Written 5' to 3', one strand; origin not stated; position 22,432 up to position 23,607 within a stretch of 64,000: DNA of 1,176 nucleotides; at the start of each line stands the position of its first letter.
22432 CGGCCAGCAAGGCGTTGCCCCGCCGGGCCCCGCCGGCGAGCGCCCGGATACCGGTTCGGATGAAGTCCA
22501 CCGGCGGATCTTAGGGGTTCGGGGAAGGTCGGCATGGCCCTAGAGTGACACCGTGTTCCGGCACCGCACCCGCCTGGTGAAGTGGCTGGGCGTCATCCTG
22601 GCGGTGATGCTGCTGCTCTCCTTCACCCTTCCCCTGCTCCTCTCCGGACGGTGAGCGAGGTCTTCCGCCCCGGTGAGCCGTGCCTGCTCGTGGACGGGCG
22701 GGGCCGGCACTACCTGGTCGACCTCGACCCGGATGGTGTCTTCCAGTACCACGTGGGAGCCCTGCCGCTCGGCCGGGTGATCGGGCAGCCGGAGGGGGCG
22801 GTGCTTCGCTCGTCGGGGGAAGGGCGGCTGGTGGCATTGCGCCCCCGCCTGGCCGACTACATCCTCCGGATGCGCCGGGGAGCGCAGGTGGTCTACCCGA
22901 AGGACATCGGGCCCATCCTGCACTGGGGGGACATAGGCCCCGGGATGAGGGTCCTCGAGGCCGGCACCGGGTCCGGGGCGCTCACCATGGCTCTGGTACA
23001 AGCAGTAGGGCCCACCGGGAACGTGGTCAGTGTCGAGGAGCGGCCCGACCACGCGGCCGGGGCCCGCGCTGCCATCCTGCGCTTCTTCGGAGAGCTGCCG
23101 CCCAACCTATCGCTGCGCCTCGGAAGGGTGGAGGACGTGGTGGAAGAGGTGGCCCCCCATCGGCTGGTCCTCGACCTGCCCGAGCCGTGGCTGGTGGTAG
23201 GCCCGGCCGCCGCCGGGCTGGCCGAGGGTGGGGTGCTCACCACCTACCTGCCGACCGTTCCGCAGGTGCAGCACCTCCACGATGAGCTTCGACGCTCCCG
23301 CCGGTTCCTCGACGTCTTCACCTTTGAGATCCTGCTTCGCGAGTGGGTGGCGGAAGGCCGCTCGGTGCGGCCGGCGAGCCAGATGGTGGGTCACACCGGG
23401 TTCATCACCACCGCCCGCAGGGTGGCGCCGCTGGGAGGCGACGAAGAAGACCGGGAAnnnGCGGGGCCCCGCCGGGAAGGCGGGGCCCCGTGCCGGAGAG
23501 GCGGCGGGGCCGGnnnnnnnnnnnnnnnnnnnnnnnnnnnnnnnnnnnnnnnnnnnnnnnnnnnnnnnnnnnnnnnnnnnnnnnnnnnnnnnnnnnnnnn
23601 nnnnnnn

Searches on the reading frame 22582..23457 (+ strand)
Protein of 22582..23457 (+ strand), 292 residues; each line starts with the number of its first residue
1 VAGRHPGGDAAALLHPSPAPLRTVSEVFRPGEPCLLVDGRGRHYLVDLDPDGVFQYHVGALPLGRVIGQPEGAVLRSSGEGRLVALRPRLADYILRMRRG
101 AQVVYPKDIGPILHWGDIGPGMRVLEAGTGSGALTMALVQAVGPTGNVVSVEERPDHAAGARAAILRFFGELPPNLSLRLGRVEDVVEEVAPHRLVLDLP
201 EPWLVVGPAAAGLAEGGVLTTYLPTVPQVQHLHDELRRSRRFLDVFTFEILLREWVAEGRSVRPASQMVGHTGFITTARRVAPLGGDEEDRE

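Call 69: search_protein_families(library=pfam, proteins=[window:22582-23457:+], max_evalue=0.00001)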
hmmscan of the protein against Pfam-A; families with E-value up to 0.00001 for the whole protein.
window:22582-23457:+ (292 aa): 3 families
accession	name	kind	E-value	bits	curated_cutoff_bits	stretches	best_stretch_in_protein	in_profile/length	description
PF08704.16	GCD14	-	1.6e-24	87.4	26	1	97-258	17-180/247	tRNA methyltransferase complex GCD14 subunit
PF14801.12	TrmI-like_N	-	2.9e-11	43.6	24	1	28-74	3-49/50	TrmI-like N-terminal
PF01135.25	PCMT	-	6.4e-09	36.3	20.3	1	92-193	45-143/210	Protein-L-isoaspartate(D-aspartate) O-methyltransferase (PCMT)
